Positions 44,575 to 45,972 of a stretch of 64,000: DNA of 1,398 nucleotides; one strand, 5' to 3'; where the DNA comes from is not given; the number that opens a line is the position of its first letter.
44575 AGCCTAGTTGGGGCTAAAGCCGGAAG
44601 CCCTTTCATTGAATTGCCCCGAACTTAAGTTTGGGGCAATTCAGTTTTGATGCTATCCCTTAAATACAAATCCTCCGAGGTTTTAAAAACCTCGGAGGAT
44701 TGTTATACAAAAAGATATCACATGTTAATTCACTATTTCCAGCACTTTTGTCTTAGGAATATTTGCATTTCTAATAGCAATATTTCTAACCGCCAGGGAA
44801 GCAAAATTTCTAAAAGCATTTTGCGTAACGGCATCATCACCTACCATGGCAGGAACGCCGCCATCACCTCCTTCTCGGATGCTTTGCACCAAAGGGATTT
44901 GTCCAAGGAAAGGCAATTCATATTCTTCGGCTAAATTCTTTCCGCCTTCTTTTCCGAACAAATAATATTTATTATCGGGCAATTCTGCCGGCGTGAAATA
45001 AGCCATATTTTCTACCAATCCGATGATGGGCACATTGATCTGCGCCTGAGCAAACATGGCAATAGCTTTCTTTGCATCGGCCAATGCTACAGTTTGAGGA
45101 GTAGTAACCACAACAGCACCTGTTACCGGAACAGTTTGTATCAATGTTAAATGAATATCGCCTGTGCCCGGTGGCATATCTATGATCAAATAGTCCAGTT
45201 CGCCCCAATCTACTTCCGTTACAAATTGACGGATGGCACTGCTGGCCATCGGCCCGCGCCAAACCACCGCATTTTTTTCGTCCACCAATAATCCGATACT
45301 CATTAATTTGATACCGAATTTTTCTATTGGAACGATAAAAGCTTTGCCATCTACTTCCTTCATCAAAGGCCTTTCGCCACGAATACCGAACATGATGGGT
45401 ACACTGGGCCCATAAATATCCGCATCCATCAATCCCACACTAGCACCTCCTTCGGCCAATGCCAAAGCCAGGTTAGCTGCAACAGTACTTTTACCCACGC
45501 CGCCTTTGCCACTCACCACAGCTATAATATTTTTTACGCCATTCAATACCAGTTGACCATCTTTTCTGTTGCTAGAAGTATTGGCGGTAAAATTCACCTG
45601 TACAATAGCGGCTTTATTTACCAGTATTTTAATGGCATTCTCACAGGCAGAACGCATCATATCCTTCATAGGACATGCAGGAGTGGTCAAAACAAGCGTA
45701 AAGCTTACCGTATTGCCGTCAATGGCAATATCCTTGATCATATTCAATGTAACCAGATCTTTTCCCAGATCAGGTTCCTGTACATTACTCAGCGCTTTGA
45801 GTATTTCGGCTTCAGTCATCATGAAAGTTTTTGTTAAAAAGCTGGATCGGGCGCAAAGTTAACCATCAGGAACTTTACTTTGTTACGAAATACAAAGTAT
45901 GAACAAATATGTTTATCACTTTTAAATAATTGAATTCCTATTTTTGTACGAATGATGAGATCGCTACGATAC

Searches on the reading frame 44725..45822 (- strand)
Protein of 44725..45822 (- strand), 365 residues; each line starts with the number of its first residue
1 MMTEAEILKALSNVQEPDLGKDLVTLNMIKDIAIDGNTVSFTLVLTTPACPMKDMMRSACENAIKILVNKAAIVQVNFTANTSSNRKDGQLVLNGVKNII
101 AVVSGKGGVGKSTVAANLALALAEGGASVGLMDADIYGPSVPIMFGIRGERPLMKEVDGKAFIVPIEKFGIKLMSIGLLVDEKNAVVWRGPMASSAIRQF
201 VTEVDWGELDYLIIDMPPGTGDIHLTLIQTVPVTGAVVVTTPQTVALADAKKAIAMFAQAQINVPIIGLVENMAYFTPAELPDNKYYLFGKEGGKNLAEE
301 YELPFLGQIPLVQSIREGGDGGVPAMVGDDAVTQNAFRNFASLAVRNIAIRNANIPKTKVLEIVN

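Call 12: find_encoding_contigs(protein=window:44725-45822:-, flank=4000, max_places=6)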
Protein window:44725-45822:- (365 aa): 7 contigs read that carry it; 5 places shown.
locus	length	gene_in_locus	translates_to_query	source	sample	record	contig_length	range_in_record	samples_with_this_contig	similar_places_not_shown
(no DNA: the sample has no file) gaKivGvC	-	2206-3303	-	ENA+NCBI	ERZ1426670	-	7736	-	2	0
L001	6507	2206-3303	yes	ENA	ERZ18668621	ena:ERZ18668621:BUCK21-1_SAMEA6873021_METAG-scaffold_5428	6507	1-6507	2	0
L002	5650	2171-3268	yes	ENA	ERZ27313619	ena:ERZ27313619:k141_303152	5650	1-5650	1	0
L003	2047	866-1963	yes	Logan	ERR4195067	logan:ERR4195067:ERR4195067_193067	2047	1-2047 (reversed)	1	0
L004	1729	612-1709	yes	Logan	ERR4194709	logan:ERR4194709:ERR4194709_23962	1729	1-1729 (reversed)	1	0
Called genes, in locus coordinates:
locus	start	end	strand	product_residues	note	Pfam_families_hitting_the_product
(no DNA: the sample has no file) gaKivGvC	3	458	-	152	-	?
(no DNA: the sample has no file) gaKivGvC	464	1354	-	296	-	PF02737:3HCDH_N, PF00725:3HCDH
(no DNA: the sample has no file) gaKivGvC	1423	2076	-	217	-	PF13715:CarbopepD_reg_2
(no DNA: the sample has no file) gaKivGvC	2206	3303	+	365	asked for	PF01883:FeS_assembly_P, PF02374:ArsA_ATPase (faint), PF01656:CbiA, PF09140:MipZ (faint), PF10609:ParA, PF13614:AAA_31 (weak)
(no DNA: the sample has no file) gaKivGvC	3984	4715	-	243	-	-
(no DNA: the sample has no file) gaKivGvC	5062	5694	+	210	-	PF04299:FMN_bind_2, PF01243:PNPOx_N (weak)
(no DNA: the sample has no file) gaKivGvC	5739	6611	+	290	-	PF03009:GDPD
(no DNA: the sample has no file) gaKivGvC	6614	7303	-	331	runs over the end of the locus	PF00356:LacI, PF00532:Peripla_BP_1, PF13407:Peripla_BP_4, PF13377:Peripla_BP_3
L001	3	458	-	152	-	?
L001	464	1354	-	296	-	PF02737:3HCDH_N, PF00725:3HCDH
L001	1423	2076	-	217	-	PF13715:CarbopepD_reg_2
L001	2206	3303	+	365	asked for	PF01883:FeS_assembly_P, PF02374:ArsA_ATPase (faint), PF01656:CbiA, PF09140:MipZ (faint), PF10609:ParA, PF13614:AAA_31 (weak)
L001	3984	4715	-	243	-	-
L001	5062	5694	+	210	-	PF04299:FMN_bind_2, PF01243:PNPOx_N (weak)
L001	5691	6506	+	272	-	?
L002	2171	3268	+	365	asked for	PF01883:FeS_assembly_P, PF02374:ArsA_ATPase (faint), PF01656:CbiA, PF09140:MipZ (faint), PF10609:ParA, PF13614:AAA_31 (weak)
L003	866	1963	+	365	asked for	PF01883:FeS_assembly_P, PF02374:ArsA_ATPase (faint), PF01656:CbiA, PF09140:MipZ (faint), PF10609:ParA, PF13614:AAA_31 (weak)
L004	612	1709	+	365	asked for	PF01883:FeS_assembly_P, PF02374:ArsA_ATPase (faint), PF01656:CbiA, PF09140:MipZ (faint), PF10609:ParA, PF13614:AAA_31 (weak)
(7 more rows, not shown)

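Call 43: find_homologous_proteins(query=window:44725-45822:-, max_evalue=1e-100)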
Query window:44725-45822:- (365 aa): 7998 proteins with E <= 1e-100 among 8000 candidates; the best 120 are listed.
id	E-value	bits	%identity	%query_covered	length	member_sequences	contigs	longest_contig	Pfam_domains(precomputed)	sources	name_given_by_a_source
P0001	2.4e-232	788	100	100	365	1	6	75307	PF10609.16,PF01656.30,PF01883.25,PF13614.13,PF09140.18,PF02374.22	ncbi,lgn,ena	-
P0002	8.4e-232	786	100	100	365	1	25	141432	PF10609.16,PF01656.30,PF01883.25,PF13614.13,PF09140.18,PF02374.22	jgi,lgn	-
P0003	1.1e-231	786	100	100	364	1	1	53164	PF10609.16,PF01656.30,PF01883.25,PF13614.13,PF09140.18,PF02374.22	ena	-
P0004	2.1e-231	785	100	100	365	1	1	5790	PF10609.16,PF01656.30,PF01883.25,PF13614.13,PF02374.22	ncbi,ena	-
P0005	1.6e-230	782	99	100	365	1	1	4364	PF10609.16,PF01656.30,PF01883.25,PF13614.13,PF09140.18,PF02374.22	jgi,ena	-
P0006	6.1e-230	780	98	100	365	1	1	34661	PF10609.16,PF01656.30,PF01883.25,PF13614.13,PF09140.18,PF02374.22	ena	-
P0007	2.2e-229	778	98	100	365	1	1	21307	PF10609.16,PF01656.30,PF01883.25,PF13614.13,PF09140.18,PF02374.22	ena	-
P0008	1.8e-228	775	98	100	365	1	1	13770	PF10609.16,PF01656.30,PF01883.25,PF13614.13,PF09140.18,PF02374.22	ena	-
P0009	2.0e-227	772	98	100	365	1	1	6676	PF10609.16,PF01656.30,PF01883.25,PF13614.13,PF09140.18,PF02374.22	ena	-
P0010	7.2e-227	770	97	100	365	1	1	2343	PF10609.16,PF01656.30,PF01883.25,PF13614.13,PF09140.18,PF02374.22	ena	-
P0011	2.6e-224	762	95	100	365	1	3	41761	PF10609.16,PF01656.30,PF01883.25,PF13614.13,PF09140.18,PF02374.22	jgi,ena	-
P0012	3.6e-224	761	95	100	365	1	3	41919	PF10609.16,PF01656.30,PF01883.25,PF13614.13,PF09140.18,PF02374.22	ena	-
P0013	5.4e-224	761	95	100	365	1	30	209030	PF10609.16,PF01656.30,PF01883.25,PF13614.13,PF09140.18,PF02374.22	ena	-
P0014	7.2e-224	760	95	100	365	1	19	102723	PF10609.16,PF01656.30,PF01883.25,PF13614.13,PF09140.18,PF02374.22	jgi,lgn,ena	-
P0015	7.4e-224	760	95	100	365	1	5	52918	PF10609.16,PF01656.30,PF01883.25,PF13614.13,PF09140.18,PF02374.22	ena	-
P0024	6.1e-215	731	92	100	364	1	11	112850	PF10609.16,PF01656.30,PF01883.25,PF13614.13,PF09140.18,PF02374.22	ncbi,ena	-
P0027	5.8e-210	715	89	100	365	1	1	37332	PF10609.16,PF01656.30,PF01883.25,PF13614.13,PF09140.18,PF02374.22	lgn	-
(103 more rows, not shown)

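Call 44: find_encoding_contigs(protein=P0006, flank=2500, max_places=1)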
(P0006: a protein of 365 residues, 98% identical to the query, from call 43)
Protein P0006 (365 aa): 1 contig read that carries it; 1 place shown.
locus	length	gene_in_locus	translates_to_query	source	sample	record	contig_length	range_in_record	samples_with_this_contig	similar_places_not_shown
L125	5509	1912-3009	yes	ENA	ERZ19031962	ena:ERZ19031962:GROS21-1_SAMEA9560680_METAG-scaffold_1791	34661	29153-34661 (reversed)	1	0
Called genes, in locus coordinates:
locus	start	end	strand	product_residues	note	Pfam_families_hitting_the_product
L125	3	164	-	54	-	?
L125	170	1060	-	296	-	PF01210:NAD_Gly3P_dh_N (weak), PF02737:3HCDH_N, PF03446:NAD_binding_2 (weak), PF03721:UDPG_MGDP_dh_N (weak), PF00725:3HCDH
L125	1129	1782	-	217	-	PF13715:CarbopepD_reg_2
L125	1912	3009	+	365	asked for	PF01883:FeS_assembly_P, PF02374:ArsA_ATPase (faint), PF01656:CbiA, PF09140:MipZ (faint), PF10609:ParA, PF13614:AAA_31 (weak)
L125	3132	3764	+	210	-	PF04299:FMN_bind_2, PF01243:PNPOx_N (weak)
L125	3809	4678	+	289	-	PF03009:GDPD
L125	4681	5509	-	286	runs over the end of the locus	PF00532:Peripla_BP_1, PF13407:Peripla_BP_4, PF13377:Peripla_BP_3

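Call 45: find_encoding_contigs(protein=P0013, flank=2500, max_places=1)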
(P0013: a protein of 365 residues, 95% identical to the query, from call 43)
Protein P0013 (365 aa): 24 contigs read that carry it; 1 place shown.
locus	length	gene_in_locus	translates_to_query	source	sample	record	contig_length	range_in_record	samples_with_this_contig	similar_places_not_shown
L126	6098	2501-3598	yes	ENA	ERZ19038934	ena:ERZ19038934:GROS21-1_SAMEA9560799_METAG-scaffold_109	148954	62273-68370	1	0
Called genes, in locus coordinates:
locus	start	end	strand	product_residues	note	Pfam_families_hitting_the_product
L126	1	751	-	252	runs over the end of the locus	PF02698:DUF218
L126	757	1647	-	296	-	PF01210:NAD_Gly3P_dh_N (weak), PF02737:3HCDH_N, PF03446:NAD_binding_2 (faint), PF03721:UDPG_MGDP_dh_N (weak), PF00725:3HCDH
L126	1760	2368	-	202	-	-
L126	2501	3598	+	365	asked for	PF01883:FeS_assembly_P, PF02374:ArsA_ATPase (faint), PF01656:CbiA, PF09140:MipZ (weak), PF10609:ParA, PF13614:AAA_31 (weak)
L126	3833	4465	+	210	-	PF04299:FMN_bind_2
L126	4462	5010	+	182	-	-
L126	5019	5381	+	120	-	PF03009:GDPD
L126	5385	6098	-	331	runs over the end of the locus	PF00356:LacI, PF00532:Peripla_BP_1, PF13407:Peripla_BP_4, PF13377:Peripla_BP_3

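Call 46: find_encoding_contigs(protein=P0024, flank=2500, max_places=1)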
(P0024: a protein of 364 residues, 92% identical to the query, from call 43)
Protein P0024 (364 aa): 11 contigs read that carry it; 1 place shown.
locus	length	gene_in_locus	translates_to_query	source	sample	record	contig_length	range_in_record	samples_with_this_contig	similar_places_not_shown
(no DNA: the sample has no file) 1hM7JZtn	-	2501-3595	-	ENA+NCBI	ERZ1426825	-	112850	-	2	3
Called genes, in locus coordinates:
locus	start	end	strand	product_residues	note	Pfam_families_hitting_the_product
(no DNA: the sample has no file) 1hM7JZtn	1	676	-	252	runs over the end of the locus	PF02698:DUF218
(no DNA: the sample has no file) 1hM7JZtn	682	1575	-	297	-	PF02737:3HCDH_N, PF03446:NAD_binding_2 (weak), PF00725:3HCDH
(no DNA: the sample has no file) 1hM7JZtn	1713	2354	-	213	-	PF13620:CarboxypepD_reg (faint), PF13715:CarbopepD_reg_2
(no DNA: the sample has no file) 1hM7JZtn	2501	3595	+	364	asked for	PF01883:FeS_assembly_P, PF01656:CbiA, PF02374:ArsA_ATPase (weak), PF09140:MipZ (faint), PF10609:ParA, PF13614:AAA_31 (weak)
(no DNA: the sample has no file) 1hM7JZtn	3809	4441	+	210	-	PF04299:FMN_bind_2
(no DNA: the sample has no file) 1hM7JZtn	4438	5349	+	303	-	PF03009:GDPD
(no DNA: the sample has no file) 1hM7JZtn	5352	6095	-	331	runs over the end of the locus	PF00356:LacI, PF00532:Peripla_BP_1, PF13407:Peripla_BP_4, PF13377:Peripla_BP_3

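Call 47: find_encoding_contigs(protein=P0027, flank=2500, max_places=1)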
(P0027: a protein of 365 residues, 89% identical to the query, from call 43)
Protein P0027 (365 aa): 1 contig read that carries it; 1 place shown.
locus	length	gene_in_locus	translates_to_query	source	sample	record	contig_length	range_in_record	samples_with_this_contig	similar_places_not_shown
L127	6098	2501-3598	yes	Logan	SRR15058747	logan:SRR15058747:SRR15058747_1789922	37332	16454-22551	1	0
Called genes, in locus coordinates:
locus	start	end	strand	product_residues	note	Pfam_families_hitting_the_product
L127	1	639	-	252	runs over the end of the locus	PF02698:DUF218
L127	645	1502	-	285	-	PF02737:3HCDH_N, PF00725:3HCDH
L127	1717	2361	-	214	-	PF13715:CarbopepD_reg_2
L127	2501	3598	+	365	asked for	PF01883:FeS_assembly_P, PF02374:ArsA_ATPase (faint), PF01656:CbiA, PF09140:MipZ (weak), PF10609:ParA, PF13614:AAA_31 (weak)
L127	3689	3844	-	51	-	PF22778:VCPO_2nd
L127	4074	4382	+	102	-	PF00165:HTH_AraC (weak), PF12833:HTH_18, PF00165:HTH_AraC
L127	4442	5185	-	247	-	PF02405:MlaE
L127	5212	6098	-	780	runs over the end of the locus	PF00390:malic, PF03949:Malic_M, PF01515:PTA_PTB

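Call 54: find_encoding_contigs(protein=P0002, flank=2500, max_places=10)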
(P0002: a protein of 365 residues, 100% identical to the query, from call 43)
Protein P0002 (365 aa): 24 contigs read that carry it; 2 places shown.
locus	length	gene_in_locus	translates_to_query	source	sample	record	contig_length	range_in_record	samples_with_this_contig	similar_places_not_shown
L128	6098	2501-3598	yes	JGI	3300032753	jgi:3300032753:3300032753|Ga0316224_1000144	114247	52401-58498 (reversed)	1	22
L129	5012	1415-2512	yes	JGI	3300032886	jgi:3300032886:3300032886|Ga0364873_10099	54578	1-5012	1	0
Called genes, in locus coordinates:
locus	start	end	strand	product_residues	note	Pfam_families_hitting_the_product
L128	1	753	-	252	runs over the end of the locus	PF02698:DUF218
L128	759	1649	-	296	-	PF01210:NAD_Gly3P_dh_N (weak), PF02737:3HCDH_N, PF03446:NAD_binding_2 (weak), PF03721:UDPG_MGDP_dh_N (weak), PF13561:adh_short_C2 (weak), PF00725:3HCDH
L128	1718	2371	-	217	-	PF13715:CarbopepD_reg_2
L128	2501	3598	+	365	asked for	PF01883:FeS_assembly_P, PF02374:ArsA_ATPase (faint), PF01656:CbiA, PF09140:MipZ (faint), PF10609:ParA, PF13614:AAA_31 (weak)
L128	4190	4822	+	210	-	PF04299:FMN_bind_2, PF01243:PNPOx_N (weak)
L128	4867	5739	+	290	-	PF03009:GDPD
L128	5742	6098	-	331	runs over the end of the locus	PF00356:LacI, PF00532:Peripla_BP_1, PF13407:Peripla_BP_4, PF13377:Peripla_BP_3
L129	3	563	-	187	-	?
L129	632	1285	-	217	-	PF13715:CarbopepD_reg_2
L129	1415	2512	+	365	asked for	PF01883:FeS_assembly_P, PF02374:ArsA_ATPase (faint), PF01656:CbiA, PF09140:MipZ (faint), PF10609:ParA, PF13614:AAA_31 (weak)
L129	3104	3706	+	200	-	-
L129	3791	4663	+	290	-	PF03009:GDPD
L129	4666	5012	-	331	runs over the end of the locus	PF00356:LacI, PF00532:Peripla_BP_1, PF13407:Peripla_BP_4, PF13377:Peripla_BP_3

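Call 55: find_encoding_contigs(protein=P0007, flank=2500, max_places=2)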
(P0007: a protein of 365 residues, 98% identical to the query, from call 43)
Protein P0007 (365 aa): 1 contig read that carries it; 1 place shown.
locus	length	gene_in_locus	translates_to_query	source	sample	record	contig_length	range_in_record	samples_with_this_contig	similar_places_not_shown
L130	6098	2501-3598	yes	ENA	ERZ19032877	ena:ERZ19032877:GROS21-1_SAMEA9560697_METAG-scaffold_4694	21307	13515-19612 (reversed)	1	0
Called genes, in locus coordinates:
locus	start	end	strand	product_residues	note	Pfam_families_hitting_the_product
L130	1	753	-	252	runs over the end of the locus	PF02698:DUF218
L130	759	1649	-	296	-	PF01210:NAD_Gly3P_dh_N (weak), PF02737:3HCDH_N, PF03446:NAD_binding_2 (weak), PF03721:UDPG_MGDP_dh_N (weak), PF00725:3HCDH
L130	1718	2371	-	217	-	PF13715:CarbopepD_reg_2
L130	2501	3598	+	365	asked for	PF01883:FeS_assembly_P, PF02374:ArsA_ATPase (faint), PF01656:CbiA, PF09140:MipZ (faint), PF10609:ParA, PF13614:AAA_31 (weak)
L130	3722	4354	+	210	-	PF04299:FMN_bind_2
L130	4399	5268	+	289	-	PF03009:GDPD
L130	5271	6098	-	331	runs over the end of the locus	PF00356:LacI, PF00532:Peripla_BP_1, PF13407:Peripla_BP_4, PF13377:Peripla_BP_3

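Call 65: find_encoding_contigs(protein=P0005, flank=2500, max_places=2)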
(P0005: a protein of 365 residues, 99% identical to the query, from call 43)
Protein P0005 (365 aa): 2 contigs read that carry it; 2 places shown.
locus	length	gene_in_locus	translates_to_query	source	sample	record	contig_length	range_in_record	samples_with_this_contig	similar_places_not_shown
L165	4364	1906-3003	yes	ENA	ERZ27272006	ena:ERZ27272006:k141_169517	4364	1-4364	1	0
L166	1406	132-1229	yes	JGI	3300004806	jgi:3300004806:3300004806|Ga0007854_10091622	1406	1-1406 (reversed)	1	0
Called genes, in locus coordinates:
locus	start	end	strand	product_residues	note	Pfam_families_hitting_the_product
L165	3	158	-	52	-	?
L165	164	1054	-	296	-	PF01210:NAD_Gly3P_dh_N (weak), PF02737:3HCDH_N, PF03446:NAD_binding_2 (weak), PF03721:UDPG_MGDP_dh_N (weak), PF00725:3HCDH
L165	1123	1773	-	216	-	PF13715:CarbopepD_reg_2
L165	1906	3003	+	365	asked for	PF01883:FeS_assembly_P, PF02374:ArsA_ATPase (faint), PF01656:CbiA, PF09140:MipZ (faint), PF10609:ParA, PF13614:AAA_31 (weak)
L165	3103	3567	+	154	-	-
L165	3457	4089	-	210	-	PF14300:DMP19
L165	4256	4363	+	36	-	?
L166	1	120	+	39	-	?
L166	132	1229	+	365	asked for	PF01883:FeS_assembly_P, PF02374:ArsA_ATPase (faint), PF01656:CbiA, PF09140:MipZ (faint), PF10609:ParA, PF13614:AAA_31 (weak)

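Call 66: find_encoding_contigs(protein=P0008, flank=2500, max_places=2)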
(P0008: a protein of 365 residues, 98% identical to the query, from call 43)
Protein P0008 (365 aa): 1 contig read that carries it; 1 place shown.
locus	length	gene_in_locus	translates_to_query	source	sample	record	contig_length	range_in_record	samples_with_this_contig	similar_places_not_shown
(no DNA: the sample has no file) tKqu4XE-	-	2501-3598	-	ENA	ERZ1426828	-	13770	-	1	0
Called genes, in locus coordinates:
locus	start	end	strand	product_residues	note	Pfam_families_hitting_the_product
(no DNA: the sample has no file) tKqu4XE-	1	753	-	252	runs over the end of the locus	PF02698:DUF218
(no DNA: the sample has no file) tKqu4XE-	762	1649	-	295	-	PF02737:3HCDH_N, PF03446:NAD_binding_2 (weak), PF00725:3HCDH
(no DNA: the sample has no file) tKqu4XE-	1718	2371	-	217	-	PF13715:CarbopepD_reg_2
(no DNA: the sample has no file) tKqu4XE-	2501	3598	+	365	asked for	PF01883:FeS_assembly_P, PF02374:ArsA_ATPase (faint), PF01656:CbiA, PF09140:MipZ (faint), PF10609:ParA, PF13614:AAA_31 (weak)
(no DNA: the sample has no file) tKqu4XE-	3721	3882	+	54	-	?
